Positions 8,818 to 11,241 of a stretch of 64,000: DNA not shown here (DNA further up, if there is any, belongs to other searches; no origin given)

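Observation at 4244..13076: Envelope glycosylation locus: two GT-C (PMT/ArnT-like) transferases, GT2 polyprenol-phosphate sugar synthase, flippase-like protein, GT4 and a sugar-nucleotide dehydrogenase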

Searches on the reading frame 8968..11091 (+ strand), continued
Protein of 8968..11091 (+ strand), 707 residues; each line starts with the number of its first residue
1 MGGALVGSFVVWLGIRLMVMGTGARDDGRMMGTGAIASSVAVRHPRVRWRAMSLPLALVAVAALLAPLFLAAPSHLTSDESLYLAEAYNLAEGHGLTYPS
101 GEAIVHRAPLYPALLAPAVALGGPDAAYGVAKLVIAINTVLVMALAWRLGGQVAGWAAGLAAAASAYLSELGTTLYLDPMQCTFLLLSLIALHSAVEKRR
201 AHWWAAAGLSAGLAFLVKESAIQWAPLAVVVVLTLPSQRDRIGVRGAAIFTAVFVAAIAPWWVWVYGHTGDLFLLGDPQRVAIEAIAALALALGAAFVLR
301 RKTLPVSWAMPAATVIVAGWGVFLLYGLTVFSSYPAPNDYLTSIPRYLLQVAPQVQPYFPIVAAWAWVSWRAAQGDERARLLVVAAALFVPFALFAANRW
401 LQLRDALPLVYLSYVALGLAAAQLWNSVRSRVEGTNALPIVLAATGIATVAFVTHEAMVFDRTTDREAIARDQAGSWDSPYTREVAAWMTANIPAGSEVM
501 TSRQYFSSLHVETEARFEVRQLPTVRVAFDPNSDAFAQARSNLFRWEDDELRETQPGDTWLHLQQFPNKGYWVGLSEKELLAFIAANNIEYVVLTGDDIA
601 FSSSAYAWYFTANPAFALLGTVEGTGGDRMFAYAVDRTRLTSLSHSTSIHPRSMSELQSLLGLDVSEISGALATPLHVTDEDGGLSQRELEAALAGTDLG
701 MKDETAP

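Call 38: find_encoding_contigs(protein=P0073, flank=9000, max_places=1)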
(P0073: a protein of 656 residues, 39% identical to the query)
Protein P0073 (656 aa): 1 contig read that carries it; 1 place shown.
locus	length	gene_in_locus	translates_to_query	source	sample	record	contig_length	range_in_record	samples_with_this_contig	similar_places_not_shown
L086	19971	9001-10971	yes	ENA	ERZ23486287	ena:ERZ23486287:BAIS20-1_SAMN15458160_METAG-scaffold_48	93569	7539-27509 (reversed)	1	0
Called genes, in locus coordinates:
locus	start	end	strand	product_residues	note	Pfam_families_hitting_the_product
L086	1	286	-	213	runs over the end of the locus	PF04234:CopC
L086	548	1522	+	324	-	PF23213:, PF23212:DUF7064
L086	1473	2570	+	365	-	PF01636:APH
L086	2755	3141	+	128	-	PF19802:DUF6285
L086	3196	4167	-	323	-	-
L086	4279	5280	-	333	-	PF00296:Bac_luciferase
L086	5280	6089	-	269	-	PF00378:ECH_1, PF16113:ECH_2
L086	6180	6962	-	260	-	PF13490:zf-HC2 (weak)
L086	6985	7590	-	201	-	PF07638:Sigma70_ECF, PF04542:Sigma70_r2, PF08281:Sigma70_r4_2, PF04545:Sigma70_r4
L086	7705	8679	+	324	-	PF14257:DUF4349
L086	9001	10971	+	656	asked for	PF13231:PMT_2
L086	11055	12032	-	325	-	PF03706:LPG_synthase_TM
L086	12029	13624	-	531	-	-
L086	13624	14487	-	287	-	PF01209:Ubie_methyltran, PF02353:CMAS (weak), PF13489:Methyltransf_23, PF13847:Methyltransf_31, PF08241:Methyltransf_11, PF08242:Methyltransf_12, PF13649:Methyltransf_25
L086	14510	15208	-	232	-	PF13489:Methyltransf_23, PF01209:Ubie_methyltran (weak), PF13649:Methyltransf_25, PF13847:Methyltransf_31, PF08241:Methyltransf_11, PF08242:Methyltransf_12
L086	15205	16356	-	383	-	PF13439:Glyco_transf_4, PF13579:Glyco_trans_4_4, PF13477:Glyco_trans_4_2 (weak), PF20706:GT4-conflict, PF00534:Glycos_transf_1, PF13692:Glyco_trans_1_4, PF13524:Glyco_trans_1_2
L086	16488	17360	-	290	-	PF03721:UDPG_MGDP_dh_N, PF00984:UDPG_MGDP_dh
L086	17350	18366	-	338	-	PF00535:Glycos_transf_2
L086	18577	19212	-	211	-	PF02369:Big_1 (weak)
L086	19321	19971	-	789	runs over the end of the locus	PF13802:Gal_mutarotas_2, PF01055:Glyco_hydro_31_2nd, PF21365:Glyco_hydro_31_3rd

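Call 60: search_protein_families(library=ncbifam, proteins=[L002:7217-8311:-, L002:9196-9942:+, L001:2710-3351:-, L086:13624-14487:-, L086:14510-15208:-, L001:5959-8034:-], max_evalue=0.00001)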
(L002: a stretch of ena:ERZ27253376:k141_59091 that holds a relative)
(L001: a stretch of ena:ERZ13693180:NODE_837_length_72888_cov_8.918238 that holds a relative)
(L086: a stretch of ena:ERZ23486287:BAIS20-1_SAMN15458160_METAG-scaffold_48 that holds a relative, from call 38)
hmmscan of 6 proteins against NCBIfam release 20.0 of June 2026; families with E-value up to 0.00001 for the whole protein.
L002:7217-8311:- (364 aa): 9 families
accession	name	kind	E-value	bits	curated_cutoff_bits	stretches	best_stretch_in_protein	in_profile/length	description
TIGR01472.1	gmd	equivalog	1.2e-119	399.5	415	1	4-326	2-340/342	GDP-mannose 4,6-dehydratase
TIGR01181.1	dTDP_gluc_dehyt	equivalog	1.9e-22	79.8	365.1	1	5-314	2-301/321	dTDP-glucose 4,6-dehydratase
TIGR04180.1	EDH_00030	hypoth_equivalog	5.7e-22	78.1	475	1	6-310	2-295/297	NAD-dependent 4,6-dehydratase LegB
TIGR02622.1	CDP_4_6_dhtase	equivalog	3.6e-16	59.2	278.45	1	3-116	5-121/352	CDP-glucose 4,6-dehydratase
TIGR01179.1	galE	equivalog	2e-13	49.9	262.3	1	5-175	2-162/332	UDP-glucose 4-epimerase GalE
NF007582.0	PRK10217.1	equivalog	1.9e-12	47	698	1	53-253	55-252/355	dTDP-glucose 4,6-dehydratase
NF007490.0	PRK10084.1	subfamily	1.3e-09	37.5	649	1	52-244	51-249/361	dTDP-glucose 4,6-dehydratase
NF043036.1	ErythonDh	equivalog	4.8e-07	29.3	325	1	5-172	3-163/321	D-erythronate dehydrogenase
NF052578.1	StrlDmthSdmBMthl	equivalog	7.7e-07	29.2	600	1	5-135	3-125/328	sterol demethylase protein SdmB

L002:9196-9942:+ (248 aa): 3 families
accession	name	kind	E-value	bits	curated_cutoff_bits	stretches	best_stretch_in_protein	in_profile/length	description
NF043040.1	corrin_prot_MT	hypoth_equivalog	5.4e-09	35.8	180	1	41-146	31-138/216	corrinoid protein-associated methyltransferase CpaM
NF041255.1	mycofact_MftM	equivalog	1.4e-07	31.1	200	1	50-156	137-243/289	mycofactocin oligosaccharide methyltransferase MftM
NF004851.0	PRK06202.1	equivalog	1.6e-07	31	243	1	46-151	53-162/237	hypothetical protein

L001:2710-3351:- (213 aa): 14 families
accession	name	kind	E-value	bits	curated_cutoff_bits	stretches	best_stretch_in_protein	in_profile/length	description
NF043040.1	corrin_prot_MT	hypoth_equivalog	4.5e-11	42.6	180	1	47-140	41-137/216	corrinoid protein-associated methyltransferase CpaM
NF041255.1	mycofact_MftM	equivalog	1.6e-09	37.5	200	1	9-162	102-254/289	mycofactocin oligosaccharide methyltransferase MftM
NF041537.1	ArsM_AhpD_UU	exception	7e-08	31.6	510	1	49-142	78-172/345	arsenite methyltransferase/AhpD domain selenoprotein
NF004851.0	PRK06202.1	equivalog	1.8e-07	30.9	243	1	40-146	53-162/237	hypothetical protein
TIGR02072.1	BioC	equivalog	1.9e-07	31.1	184.95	1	43-149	30-134/244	malonyl-ACP O-methyltransferase BioC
TIGR01934.1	MenG_MenH_UbiE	subfamily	4.8e-07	29.3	158.35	1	42-122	34-116/223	ubiquinone/menaquinone biosynthesis methyltransferase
TIGR02021.1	BchM-ChlM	equivalog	1.2e-06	28.2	158.9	1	45-139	52-144/218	magnesium protoporphyrin IX methyltransferase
TIGR01983.1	UbiG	equivalog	1.3e-06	27.9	102.95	1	44-133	46-137/228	bifunctional 2-polyprenyl-6-hydroxyphenol methylase/3-demethylubiquinol 3-O-methyltransferase UbiG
NF041820.1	daptide_MTase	equivalog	1.7e-06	27.7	175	1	40-105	30-98/243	daptide-type RiPP biosynthesis methyltransferase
NF053839.1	CPFASynBruc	equivalog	2e-06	27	600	1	47-126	174-252/410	cyclopropane fatty acid synthase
TIGR03534.1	RF_mod_PrmC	equivalog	3.3e-06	26.7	199.1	1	44-119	85-162/253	peptide chain release factor N(5)-glutamine methyltransferase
NF040703.1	cyclopro_CfaB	exception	5.6e-06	25.4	650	1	45-130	156-243/393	C17 cyclopropane fatty acid synthase CfaB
NF001790.0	PRK00517.3-3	equivalog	6.6e-06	25.7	269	1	41-124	116-202/262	50S ribosomal protein L11 methyltransferase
NF011529.0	PRK14968.1-3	equivalog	7.9e-06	25.4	162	0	47-118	34-103/198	putative methyltransferase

L086:13624-14487:- (287 aa): 34 families (the best 25 are shown)
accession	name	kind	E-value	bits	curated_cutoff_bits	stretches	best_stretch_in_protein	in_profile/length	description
NF043040.1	corrin_prot_MT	hypoth_equivalog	3.4e-15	56.1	180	1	62-172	32-147/216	corrinoid protein-associated methyltransferase CpaM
NF045667.1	MTase_DVU1556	equivalog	1.9e-14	53.6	155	1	71-182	22-129/213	DVU_1556 family methyltransferase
TIGR01983.1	UbiG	equivalog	5.8e-14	51.9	102.95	1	68-172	46-151/228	bifunctional 2-polyprenyl-6-hydroxyphenol methylase/3-demethylubiquinol 3-O-methyltransferase UbiG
TIGR01934.1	MenG_MenH_UbiE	subfamily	8.5e-14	51.4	158.35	1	70-177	38-146/223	ubiquinone/menaquinone biosynthesis methyltransferase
NF001244.0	PRK00216.1-5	equivalog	4.3e-12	45.8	216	1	70-177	47-158/236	bifunctional demethylmenaquinone methyltransferase/2-methoxy-6-polyprenyl-1,4-benzoquinol methylase UbiE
NF045825.1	FAmtase_mtf2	equivalog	6.5e-12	45.2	400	1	54-172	41-158/248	fatty-acid O-methyltransferase Mtf2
NF045823.1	PthPhpthDimycoMt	equivalog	1.9e-11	43.6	300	1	54-172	49-166/256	phthiotriol/phenolphthiotriol dimycocerosates methyltransferase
TIGR04290.1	meth_Rta_06860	hypoth_equivalog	5e-11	42.5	300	1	44-149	20-129/226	TIGR04290 family methyltransferase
TIGR02021.1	BchM-ChlM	equivalog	4.7e-10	39.3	158.9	1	59-162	43-145/218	magnesium protoporphyrin IX methyltransferase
NF007610.0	PRK10258.1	equivalog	6.4e-10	38.8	342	1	71-170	42-136/251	malonyl-ACP O-methyltransferase BioC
NF052510.1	methyltran_MpqE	exception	7e-10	38.7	335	1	71-175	46-154/234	methyl-plastoquinone biosynthesis methyltransferase MpqE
NF004851.0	PRK06202.1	equivalog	7.4e-10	38.7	243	1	68-163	58-157/237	hypothetical protein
NF001241.0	PRK00216.1-2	equivalog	1.1e-09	38.3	327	1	71-175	51-150/231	demethylmenaquinone methyltransferase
NF041537.1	ArsM_AhpD_UU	exception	1.4e-09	37.2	510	1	71-173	76-181/345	arsenite methyltransferase/AhpD domain selenoprotein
TIGR02072.1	BioC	equivalog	4.5e-09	36.5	184.95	1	57-172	16-132/244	malonyl-ACP O-methyltransferase BioC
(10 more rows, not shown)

L086:14510-15208:- (232 aa): 10 families
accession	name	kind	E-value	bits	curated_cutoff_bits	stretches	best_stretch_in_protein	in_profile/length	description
TIGR01983.1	UbiG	equivalog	2.1e-12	46.8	102.95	1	26-136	35-157/228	bifunctional 2-polyprenyl-6-hydroxyphenol methylase/3-demethylubiquinol 3-O-methyltransferase UbiG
NF041537.1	ArsM_AhpD_UU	exception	1e-10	40.9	510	1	42-131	78-181/345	arsenite methyltransferase/AhpD domain selenoprotein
NF045667.1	MTase_DVU1556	equivalog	5.6e-10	39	155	1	40-130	22-119/213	DVU_1556 family methyltransferase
NF041536.1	ArsM_DUF2284_UU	exception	1.6e-09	36.6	575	1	42-131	78-181/459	arsenite methyltransferase/DUF2284 domain selenoprotein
NF047649.1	MTase_UXPK_star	exception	2.1e-09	36.8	460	1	42-131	79-182/283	methyltransferase/UXPK-star double selenoprotein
NF008823.0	PRK11873.1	subfamily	6.3e-09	35.7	263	1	78-129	129-180/272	arsenite methyltransferase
TIGR02072.1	BioC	equivalog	3.6e-08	33.5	184.95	1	28-133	19-135/244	malonyl-ACP O-methyltransferase BioC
TIGR01934.1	MenG_MenH_UbiE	subfamily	7.3e-07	28.7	158.35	0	33-151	32-164/223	ubiquinone/menaquinone biosynthesis methyltransferase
TIGR00452.1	TIGR00452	equivalog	1.7e-06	27.1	275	0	32-129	109-218/316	tRNA 5-methoxyuridine(34)/uridine 5-oxyacetic acid(34) synthase CmoB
NF007610.0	PRK10258.1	equivalog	2.8e-06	26.9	342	1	25-132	27-140/251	malonyl-ACP O-methyltransferase BioC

L001:5959-8034:- (691 aa): 0 families
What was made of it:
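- L002 has a GDP-mannose 4,6-dehydratase nearby instead of a uronate-modifying enzyme (call 60).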

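Call 62: find_encoding_contigs(protein=P0007, flank=9000, max_places=1)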
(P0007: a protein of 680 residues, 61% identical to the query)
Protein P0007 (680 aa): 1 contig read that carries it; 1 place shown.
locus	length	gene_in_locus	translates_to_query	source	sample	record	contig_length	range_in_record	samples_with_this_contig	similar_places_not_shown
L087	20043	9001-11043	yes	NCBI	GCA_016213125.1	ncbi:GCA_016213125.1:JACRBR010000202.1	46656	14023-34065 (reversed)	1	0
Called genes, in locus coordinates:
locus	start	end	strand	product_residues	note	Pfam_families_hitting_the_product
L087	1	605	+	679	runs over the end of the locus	PF22148:Fervidolysin_NPro-like (weak), PF00082:Peptidase_S8, PF13750:Big_3_3 (faint), PF14041:Lipoprotein_21 (faint), PF17957:Big_7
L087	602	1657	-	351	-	PF13439:Glyco_transf_4 (faint), PF13579:Glyco_trans_4_4 (weak), PF20706:GT4-conflict, PF00534:Glycos_transf_1, PF13692:Glyco_trans_1_4, PF13524:Glyco_trans_1_2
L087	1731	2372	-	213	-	PF13489:Methyltransf_23, PF08241:Methyltransf_11, PF08242:Methyltransf_12, PF13649:Methyltransf_25, PF13847:Methyltransf_31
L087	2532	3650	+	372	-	PF13439:Glyco_transf_4, PF13579:Glyco_trans_4_4, PF20706:GT4-conflict, PF00534:Glycos_transf_1, PF13692:Glyco_trans_1_4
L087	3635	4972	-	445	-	PF01943:Polysacc_synt, PF13440:Polysacc_synt_3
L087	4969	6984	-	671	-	-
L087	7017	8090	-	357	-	PF13439:Glyco_transf_4, PF13579:Glyco_trans_4_4, PF00534:Glycos_transf_1, PF13692:Glyco_trans_1_4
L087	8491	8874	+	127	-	-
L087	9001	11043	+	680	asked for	PF13231:PMT_2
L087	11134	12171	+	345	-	PF00535:Glycos_transf_2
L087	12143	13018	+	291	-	PF03721:UDPG_MGDP_dh_N, PF00984:UDPG_MGDP_dh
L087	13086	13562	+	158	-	PF04307:YdjM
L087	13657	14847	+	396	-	PF02515:CoA_transf_3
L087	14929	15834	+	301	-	PF12146:Hydrolase_4, PF00561:Abhydrolase_1, PF12697:Abhydrolase_6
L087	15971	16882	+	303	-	PF01073:3Beta_HSD, PF01370:Epimerase, PF04321:RmlD_sub_bind (faint), PF05368:NmrA, PF07993:NAD_binding_4 (faint), PF13460:NAD_binding_10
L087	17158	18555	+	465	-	PF07994:NAD_binding_5, PF01658:Inos-1-P_synth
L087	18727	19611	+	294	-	PF03279:Lip_A_acyltrans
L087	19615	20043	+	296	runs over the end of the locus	PF03279:Lip_A_acyltrans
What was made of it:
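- L087 carries inositol-1-phosphate synthase and two Lip_A_acyltrans genes 4 kb away (call 62).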

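Call 63: find_encoding_contigs(protein=P0043, flank=9000, max_places=1)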
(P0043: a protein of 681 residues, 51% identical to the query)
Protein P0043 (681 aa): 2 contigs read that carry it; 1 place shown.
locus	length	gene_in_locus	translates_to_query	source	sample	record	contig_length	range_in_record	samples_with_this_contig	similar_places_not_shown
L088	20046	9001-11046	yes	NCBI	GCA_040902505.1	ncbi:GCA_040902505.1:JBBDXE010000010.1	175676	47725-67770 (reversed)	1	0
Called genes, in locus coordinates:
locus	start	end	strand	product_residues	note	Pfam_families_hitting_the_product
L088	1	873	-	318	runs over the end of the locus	PF13527:Acetyltransf_9 (faint), PF00583:Acetyltransf_1, PF13508:Acetyltransf_7, PF00583:Acetyltransf_1, PF13673:Acetyltransf_10 (weak), PF13508:Acetyltransf_7, PF08445:FR47 (weak)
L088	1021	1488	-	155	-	PF04307:YdjM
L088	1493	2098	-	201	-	-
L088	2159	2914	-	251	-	PF13289:SIR2_2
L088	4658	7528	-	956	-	PF00933:Glyco_hydro_3, PF00486:Trans_reg_C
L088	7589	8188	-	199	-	-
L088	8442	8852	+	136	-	-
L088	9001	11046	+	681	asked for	PF13231:PMT_2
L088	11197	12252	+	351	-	PF00535:Glycos_transf_2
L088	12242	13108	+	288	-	PF03721:UDPG_MGDP_dh_N, PF00984:UDPG_MGDP_dh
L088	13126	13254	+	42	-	-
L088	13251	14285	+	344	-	PF03706:LPG_synthase_TM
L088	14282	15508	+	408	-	PF13579:Glyco_trans_4_4, PF13439:Glyco_transf_4, PF13477:Glyco_trans_4_2, PF20706:GT4-conflict, PF00534:Glycos_transf_1, PF13692:Glyco_trans_1_4, PF13524:Glyco_trans_1_2 (weak)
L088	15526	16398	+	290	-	PF01209:Ubie_methyltran, PF02353:CMAS (weak), PF13489:Methyltransf_23, PF13847:Methyltransf_31, PF08241:Methyltransf_11, PF08242:Methyltransf_12, PF13649:Methyltransf_25, PF20922:Anamorsin_N (weak)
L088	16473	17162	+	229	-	PF13489:Methyltransf_23, PF01209:Ubie_methyltran (weak), PF13847:Methyltransf_31, PF08241:Methyltransf_11, PF08242:Methyltransf_12, PF13649:Methyltransf_25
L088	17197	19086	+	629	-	-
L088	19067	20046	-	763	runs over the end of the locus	PF22148:Fervidolysin_NPro-like, PF00082:Peptidase_S8, PF13667:ThiC-associated (faint), PF17957:Big_7, PF13750:Big_3_3 (weak), PF17957:Big_7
